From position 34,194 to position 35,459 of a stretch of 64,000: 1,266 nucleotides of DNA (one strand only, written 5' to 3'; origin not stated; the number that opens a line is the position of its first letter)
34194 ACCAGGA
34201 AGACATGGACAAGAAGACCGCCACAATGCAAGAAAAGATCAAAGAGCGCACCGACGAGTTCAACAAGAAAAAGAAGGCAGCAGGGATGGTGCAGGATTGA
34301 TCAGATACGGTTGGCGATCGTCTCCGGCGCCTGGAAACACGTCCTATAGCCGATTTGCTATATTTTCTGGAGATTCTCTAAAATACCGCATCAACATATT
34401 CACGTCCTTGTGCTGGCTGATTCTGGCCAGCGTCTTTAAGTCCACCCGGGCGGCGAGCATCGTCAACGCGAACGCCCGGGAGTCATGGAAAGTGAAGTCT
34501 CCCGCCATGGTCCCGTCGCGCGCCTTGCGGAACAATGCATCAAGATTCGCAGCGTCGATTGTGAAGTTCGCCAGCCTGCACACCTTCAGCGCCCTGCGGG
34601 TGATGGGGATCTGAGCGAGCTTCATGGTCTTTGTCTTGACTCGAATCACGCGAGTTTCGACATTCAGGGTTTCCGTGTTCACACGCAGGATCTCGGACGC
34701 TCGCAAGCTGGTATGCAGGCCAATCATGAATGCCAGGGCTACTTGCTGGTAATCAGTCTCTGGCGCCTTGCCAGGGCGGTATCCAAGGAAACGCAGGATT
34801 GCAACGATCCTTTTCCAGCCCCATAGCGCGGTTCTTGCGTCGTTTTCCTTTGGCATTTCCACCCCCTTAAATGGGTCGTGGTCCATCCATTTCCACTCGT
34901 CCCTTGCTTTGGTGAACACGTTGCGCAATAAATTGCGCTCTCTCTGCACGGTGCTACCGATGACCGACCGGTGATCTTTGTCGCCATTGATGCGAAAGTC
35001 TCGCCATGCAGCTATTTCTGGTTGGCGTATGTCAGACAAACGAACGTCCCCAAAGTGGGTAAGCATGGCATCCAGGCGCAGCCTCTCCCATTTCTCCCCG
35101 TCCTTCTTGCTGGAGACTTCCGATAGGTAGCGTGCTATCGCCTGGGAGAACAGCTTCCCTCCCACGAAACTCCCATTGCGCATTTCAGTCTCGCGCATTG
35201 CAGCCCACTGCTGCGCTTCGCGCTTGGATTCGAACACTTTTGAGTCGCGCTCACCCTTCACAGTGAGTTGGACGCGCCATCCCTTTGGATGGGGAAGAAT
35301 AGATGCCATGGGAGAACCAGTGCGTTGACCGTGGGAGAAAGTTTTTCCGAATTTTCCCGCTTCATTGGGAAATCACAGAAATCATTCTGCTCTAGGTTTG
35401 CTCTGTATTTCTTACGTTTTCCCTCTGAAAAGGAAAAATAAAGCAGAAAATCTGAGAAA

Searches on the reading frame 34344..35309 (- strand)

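Call 11: search_protein_families(library=phrogs, proteins=[window:34344-35309:-], max_evalue=0.001)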
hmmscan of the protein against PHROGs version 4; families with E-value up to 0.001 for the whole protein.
window:34344-35309:- (321 aa): 4 families
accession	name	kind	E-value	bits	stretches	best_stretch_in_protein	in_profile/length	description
phrog_1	-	integration and excision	2.6e-39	137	1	9-315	122-438/611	integrase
phrog_216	-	integration and excision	1.4e-15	58.2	1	122-318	15-230/301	integrase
phrog_10426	-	integration and excision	3.5e-05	24.7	0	5-99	16-103/193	integrase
phrog_9176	-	unknown function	0.00093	20.6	0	5-99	16-103/139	-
